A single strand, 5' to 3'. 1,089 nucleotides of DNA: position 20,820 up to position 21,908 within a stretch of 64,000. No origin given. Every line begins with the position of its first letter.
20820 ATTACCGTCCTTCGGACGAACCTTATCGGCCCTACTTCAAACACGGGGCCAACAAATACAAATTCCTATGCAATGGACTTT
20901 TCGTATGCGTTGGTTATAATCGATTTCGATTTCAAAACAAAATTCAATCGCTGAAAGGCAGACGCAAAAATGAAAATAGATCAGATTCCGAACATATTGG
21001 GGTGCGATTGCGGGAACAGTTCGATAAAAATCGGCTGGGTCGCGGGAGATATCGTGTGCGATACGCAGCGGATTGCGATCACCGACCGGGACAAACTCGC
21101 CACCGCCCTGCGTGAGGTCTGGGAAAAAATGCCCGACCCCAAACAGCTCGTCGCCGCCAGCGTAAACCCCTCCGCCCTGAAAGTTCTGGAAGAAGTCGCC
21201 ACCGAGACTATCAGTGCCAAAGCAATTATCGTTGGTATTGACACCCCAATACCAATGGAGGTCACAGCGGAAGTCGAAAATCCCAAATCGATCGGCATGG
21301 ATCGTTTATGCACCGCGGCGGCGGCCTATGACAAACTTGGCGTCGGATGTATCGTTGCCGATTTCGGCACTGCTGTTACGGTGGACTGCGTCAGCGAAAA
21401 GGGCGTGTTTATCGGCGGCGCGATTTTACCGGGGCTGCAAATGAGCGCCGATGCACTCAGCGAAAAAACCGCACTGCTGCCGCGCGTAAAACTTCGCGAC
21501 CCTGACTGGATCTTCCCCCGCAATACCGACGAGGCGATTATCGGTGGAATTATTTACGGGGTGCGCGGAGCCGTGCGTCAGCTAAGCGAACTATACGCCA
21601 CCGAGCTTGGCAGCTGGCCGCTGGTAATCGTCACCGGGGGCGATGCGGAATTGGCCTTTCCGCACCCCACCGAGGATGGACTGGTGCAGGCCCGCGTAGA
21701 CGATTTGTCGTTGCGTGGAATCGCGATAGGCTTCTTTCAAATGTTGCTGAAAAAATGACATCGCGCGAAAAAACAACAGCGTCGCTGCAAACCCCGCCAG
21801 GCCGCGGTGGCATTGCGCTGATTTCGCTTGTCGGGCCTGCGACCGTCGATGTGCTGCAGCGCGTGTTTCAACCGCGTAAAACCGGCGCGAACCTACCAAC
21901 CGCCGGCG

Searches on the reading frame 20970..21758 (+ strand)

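Call 23: search_protein_families(library=pfam, proteins=[window:20970-21758:+])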
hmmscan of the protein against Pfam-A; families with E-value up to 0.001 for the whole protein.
window:20970-21758:+ (262 aa): 1 family
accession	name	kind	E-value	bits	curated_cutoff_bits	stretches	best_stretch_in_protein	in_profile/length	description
PF03309.20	Pan_kinase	-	2.6e-48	165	24.7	1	10-205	2-202/205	Type III pantothenate kinase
